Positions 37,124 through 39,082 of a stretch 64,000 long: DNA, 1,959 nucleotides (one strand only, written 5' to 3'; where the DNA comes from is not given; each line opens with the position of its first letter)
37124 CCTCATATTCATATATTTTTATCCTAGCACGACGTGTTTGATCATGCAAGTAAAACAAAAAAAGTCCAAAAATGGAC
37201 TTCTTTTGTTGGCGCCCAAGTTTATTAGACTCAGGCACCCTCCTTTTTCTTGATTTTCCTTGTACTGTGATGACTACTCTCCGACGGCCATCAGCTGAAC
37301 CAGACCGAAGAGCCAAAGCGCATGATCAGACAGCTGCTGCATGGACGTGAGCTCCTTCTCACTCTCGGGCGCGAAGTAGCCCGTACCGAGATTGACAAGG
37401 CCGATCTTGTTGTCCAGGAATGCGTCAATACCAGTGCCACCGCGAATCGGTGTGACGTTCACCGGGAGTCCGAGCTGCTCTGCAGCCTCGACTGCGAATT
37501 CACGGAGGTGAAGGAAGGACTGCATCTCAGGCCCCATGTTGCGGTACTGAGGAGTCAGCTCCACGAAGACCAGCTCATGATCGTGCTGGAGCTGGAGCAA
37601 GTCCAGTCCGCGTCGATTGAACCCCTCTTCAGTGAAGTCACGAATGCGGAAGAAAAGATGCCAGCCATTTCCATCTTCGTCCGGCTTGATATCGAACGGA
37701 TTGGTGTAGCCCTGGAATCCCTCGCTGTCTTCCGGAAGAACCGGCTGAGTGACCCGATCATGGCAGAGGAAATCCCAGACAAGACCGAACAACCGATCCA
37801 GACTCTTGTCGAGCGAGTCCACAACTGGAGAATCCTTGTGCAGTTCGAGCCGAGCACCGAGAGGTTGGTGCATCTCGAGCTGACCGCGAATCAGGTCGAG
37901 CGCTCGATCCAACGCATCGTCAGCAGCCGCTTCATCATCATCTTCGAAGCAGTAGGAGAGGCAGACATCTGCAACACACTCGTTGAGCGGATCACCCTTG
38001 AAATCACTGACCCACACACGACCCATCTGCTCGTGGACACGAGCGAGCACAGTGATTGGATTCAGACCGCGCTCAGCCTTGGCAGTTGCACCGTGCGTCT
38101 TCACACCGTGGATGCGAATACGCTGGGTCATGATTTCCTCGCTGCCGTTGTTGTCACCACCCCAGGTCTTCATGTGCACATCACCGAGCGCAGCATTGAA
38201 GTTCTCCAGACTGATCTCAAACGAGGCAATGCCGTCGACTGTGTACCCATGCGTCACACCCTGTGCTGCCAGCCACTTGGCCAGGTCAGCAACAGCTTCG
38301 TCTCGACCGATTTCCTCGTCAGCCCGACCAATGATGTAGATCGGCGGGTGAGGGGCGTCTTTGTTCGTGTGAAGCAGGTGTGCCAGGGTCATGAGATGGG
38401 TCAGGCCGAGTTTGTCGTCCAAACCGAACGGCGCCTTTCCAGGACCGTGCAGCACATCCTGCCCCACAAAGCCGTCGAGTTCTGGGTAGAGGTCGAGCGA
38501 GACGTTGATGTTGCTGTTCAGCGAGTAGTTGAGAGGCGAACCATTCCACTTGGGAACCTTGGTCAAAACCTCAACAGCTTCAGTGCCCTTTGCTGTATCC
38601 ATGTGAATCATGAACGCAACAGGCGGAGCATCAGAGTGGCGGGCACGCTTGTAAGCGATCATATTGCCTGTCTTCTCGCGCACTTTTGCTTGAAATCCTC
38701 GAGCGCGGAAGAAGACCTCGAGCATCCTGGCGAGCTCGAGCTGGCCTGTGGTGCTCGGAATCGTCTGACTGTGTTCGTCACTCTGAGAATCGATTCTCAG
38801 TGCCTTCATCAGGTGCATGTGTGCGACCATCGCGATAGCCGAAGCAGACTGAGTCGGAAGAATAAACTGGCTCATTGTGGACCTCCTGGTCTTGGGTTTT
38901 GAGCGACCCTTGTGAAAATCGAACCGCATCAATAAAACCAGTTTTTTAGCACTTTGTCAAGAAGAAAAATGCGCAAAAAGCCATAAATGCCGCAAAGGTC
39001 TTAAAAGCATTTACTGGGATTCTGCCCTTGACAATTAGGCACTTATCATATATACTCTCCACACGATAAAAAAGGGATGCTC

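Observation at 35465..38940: Adjacent high-GC genes for a second ATP-grasp-like ligase and a PepT-like M20 peptidase; ligase paralogy with the 26643 gene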

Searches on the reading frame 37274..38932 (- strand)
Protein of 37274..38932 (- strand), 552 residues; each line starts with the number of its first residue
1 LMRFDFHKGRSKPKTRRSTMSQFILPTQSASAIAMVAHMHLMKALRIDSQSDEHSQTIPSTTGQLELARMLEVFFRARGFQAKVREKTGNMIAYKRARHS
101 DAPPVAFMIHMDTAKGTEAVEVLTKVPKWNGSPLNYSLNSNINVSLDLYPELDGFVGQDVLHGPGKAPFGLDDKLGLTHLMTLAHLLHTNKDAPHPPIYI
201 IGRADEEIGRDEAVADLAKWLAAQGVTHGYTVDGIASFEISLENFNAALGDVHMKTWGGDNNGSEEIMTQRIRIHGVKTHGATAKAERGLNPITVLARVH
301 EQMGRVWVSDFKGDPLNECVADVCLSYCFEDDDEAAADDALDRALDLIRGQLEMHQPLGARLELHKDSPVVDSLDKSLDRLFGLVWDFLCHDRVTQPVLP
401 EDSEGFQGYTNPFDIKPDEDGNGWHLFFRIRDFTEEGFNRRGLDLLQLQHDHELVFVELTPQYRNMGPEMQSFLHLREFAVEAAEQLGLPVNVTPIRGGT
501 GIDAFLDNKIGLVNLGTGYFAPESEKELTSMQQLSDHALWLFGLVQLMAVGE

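Call 4: search_protein_families(library=pfam, proteins=[window:37274-38932:-], max_evalue=1)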
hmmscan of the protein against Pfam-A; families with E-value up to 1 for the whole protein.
window:37274-38932:- (552 aa): 3 families
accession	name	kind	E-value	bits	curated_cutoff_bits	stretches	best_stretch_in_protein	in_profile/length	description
PF01546.33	Peptidase_M20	-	0.00017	22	24.6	1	159-518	26-177/206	Peptidase family M20/M25/M40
PF05343.19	Peptidase_M42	-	0.032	13.8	23.2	0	171-210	133-170/292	M42 glutamyl aminopeptidase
PF07687.19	M20_dimer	-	0.068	13.6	21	1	267-303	6-40/107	Peptidase dimerisation domain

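Call 5: search_protein_families(library=ncbifam, proteins=[window:37274-38932:-], max_evalue=1)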
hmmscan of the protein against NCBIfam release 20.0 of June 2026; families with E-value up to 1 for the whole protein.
window:37274-38932:- (552 aa): 6 families
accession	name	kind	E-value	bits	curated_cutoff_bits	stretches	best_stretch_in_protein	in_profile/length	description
NF003976.0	PRK05469.1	subfamily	1.3e-52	179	255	2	41-254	9-219/409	tripeptide aminopeptidase PepT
NF009920.0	PRK13381.1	subfamily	8.3e-46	156.6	293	2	39-255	11-223/412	peptidase T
TIGR01882.1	peptidase-T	equivalog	6.4e-36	124.1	285.75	2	42-261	10-227/410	peptidase T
TIGR01883.1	PepT-like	hypoth_equivalog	3e-05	23.2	274.25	1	480-536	295-351/361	peptidase T-like protein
NF003367.0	PRK04443.1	equivalog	0.013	14.8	363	1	57-122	18-80/349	[LysW]-lysine hydrolase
NF006113.0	PRK08262.1-4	equivalog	0.13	11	503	1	154-233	155-230/510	M20 family peptidase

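Call 11: search_solved_structures(query=window:37274-38932:-, max_evalue=0.01, show_alignments=1)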
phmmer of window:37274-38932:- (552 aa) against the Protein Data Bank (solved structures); distinct sequences matched with E-value up to 0.01: 3.
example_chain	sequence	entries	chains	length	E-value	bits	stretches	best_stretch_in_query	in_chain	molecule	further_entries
3ife_A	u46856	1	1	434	6.9e-32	114.2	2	42-250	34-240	Peptidase T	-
1fno_A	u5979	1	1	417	1.6e-25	93.2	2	45-256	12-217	PEPTIDASE T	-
1vix_A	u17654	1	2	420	9.8e-24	87.2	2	44-258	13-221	Peptidase T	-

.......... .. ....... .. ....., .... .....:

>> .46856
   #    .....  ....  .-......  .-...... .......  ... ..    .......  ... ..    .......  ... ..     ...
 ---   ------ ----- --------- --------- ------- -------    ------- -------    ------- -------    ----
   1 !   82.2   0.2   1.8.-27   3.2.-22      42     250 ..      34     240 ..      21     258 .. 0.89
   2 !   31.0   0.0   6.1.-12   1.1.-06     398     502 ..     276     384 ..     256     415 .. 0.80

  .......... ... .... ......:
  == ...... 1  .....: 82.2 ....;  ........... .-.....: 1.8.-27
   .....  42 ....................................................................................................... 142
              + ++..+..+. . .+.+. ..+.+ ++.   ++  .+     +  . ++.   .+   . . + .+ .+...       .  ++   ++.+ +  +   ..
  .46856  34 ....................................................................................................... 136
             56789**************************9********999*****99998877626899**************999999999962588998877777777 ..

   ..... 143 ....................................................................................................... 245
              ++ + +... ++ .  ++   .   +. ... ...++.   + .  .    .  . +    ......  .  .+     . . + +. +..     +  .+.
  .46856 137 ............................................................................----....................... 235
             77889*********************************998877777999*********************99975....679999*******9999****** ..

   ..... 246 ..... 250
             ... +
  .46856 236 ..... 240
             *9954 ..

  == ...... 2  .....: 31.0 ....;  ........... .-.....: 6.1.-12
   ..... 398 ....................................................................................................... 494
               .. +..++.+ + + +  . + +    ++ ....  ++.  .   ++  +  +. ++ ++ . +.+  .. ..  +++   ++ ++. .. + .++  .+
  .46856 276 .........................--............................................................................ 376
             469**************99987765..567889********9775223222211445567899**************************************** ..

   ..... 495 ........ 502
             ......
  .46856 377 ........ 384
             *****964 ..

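Call 20: find_homologous_proteins(query=window:37274-38932:-, max_evalue=0.001)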
Query window:37274-38932:- (552 aa): 2878 proteins with E <= 0.001 among 8000 candidates; the best 120 are listed.
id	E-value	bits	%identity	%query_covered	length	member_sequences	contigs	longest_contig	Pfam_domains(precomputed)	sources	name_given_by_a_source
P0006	0.0e+0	1229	100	97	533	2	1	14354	-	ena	-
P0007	4.4e-119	417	45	96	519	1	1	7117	-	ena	-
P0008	5.5e-119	417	44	96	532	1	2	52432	-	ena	-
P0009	6.5e-118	413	46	95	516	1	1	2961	-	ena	-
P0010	8.3e-118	413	45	96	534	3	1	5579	-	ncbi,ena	-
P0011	3.4e-117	411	43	95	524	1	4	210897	PF01546.34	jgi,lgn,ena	-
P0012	2.1e-116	408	44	95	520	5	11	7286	PF01546.34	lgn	-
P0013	1.2e-115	406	45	96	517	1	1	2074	PF01546.34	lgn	-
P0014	1.4e-115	405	44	95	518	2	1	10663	PF01546.34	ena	-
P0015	3.4e-115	404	43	95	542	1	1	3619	-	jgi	jgi:tripeptide aminopeptidase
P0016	6.8e-115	403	44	95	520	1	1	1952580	-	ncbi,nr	ncbi:MAG: hypothetical protein H6739_01665 [Alphaproteobacteria bacterium]|nr:hypothetical protein [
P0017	3.4e-114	401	42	96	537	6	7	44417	PF01546.34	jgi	jgi:tripeptide aminopeptidase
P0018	8.0e-114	400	43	92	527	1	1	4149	PF01546.34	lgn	-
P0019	1.1e-113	399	44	95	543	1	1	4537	PF01546.34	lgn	-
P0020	1.8e-113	398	43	94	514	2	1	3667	PF01546.34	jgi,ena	-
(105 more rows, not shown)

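Call 56: search_solved_structures(query=A4, max_evalue=0.001, show_alignments=2)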
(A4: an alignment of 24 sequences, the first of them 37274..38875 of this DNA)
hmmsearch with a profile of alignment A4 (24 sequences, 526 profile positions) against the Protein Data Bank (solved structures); distinct sequences matched with E-value up to 0.001: 7.
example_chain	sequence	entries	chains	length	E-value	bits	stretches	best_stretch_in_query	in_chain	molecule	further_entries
3ife_A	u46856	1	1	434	5.8e-56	193.4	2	19-248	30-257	Peptidase T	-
1fno_A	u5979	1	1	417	8.1e-47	163.2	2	24-247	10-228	PEPTIDASE T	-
1vix_A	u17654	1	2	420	3.1e-46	161.3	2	24-247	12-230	Peptidase T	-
3rza_A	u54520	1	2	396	1.1e-08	37.4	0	142-215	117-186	tripeptidase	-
3gb0_A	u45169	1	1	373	1.6e-08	36.9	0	404-523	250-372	Peptidase T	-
3mru_A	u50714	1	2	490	4.7e-05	25.4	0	43-95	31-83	Aminoacyl-histidine dipeptidase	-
2qyv_A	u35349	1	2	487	0.00051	22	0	45-95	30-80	Xaa-His dipeptidase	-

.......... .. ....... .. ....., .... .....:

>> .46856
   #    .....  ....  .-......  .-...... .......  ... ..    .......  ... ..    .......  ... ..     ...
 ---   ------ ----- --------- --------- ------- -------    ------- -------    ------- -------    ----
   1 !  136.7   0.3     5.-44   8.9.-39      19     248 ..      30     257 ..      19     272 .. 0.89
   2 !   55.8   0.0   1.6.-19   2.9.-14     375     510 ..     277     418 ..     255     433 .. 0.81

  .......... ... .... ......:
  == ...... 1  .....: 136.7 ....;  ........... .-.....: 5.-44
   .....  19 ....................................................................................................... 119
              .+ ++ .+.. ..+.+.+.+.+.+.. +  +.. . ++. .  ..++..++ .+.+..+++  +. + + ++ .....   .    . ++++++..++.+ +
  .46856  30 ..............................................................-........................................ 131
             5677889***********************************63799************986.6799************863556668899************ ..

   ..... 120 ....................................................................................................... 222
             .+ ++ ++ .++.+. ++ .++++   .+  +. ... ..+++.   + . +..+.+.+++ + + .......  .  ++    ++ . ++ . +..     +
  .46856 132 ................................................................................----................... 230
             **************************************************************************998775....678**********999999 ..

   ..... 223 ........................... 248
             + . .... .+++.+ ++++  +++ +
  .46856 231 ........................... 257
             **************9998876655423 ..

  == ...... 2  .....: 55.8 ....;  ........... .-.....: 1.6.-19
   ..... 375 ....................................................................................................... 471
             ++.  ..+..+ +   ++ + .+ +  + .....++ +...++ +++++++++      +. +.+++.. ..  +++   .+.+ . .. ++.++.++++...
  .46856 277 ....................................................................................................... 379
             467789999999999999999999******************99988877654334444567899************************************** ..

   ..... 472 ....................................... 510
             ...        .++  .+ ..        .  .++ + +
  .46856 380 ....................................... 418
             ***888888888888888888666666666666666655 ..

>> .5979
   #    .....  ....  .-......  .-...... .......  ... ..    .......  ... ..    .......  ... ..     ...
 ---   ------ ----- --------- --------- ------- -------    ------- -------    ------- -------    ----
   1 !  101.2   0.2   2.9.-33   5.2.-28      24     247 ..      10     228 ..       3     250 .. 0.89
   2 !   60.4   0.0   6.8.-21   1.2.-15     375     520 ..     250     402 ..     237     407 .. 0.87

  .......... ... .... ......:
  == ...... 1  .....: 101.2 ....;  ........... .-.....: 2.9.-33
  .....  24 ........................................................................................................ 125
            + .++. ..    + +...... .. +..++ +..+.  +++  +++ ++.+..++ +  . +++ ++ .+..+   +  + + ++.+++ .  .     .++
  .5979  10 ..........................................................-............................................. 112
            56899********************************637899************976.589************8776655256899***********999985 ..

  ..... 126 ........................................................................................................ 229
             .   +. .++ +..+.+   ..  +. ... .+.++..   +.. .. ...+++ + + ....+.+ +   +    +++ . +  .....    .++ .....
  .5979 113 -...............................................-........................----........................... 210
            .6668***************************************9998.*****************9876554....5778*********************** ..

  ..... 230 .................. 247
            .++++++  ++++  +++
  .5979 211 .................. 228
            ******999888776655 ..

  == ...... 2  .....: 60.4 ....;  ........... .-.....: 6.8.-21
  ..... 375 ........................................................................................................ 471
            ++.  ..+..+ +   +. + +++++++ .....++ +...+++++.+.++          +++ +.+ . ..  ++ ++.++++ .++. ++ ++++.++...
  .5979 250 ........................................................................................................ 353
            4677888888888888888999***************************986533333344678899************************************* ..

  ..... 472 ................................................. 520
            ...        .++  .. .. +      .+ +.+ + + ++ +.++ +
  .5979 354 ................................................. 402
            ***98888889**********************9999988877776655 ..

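Call 74: find_encoding_contigs(protein=P0008, flank=6000, max_places=2)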
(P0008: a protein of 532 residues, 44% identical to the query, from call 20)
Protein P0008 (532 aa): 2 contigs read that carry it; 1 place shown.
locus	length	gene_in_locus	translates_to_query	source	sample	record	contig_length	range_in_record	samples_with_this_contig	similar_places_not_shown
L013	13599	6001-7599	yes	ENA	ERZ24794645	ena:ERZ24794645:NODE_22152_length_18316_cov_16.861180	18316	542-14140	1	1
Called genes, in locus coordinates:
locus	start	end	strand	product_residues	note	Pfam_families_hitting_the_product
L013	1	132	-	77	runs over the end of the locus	-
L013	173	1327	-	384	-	PF13699:eCIS_core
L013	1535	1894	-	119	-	PF01638:HxlR, PF03551:PadR (faint)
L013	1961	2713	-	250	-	PF00903:Glyoxalase, PF22677:Ble-like_N (faint), PF18029:Glyoxalase_6 (faint), PF00903:Glyoxalase (weak)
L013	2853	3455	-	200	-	-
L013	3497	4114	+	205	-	PF00291:PALP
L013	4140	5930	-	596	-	PF01019:G_glu_transpept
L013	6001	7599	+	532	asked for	-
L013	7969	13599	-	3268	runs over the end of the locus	?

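Call 75: find_encoding_contigs(protein=P0011, flank=6000, max_places=2)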
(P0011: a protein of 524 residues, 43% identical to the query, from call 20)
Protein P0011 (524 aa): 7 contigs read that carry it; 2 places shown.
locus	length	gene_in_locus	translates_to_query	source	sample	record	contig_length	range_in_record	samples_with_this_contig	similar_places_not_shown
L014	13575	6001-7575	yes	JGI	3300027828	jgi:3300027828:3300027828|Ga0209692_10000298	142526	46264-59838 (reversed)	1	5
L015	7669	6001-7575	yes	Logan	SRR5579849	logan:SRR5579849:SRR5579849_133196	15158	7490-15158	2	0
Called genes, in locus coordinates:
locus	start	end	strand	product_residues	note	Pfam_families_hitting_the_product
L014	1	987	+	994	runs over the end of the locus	-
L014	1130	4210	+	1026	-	-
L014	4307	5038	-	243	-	PF02586:SRAP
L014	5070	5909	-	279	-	PF04445:SAM_MT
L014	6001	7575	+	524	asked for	PF01546:Peptidase_M20 (faint)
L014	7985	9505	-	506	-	PF00069:Pkinase, PF07714:PK_Tyr_Ser-Thr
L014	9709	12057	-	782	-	PF00069:Pkinase, PF07714:PK_Tyr_Ser-Thr, PF00027:cNMP_binding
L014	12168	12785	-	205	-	PF13505:OMP_b-brl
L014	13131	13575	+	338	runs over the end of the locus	PF11276:DUF3078 (weak)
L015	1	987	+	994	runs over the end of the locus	-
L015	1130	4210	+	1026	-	-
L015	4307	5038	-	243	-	PF02586:SRAP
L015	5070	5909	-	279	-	PF04445:SAM_MT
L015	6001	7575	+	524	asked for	PF01546:Peptidase_M20 (faint)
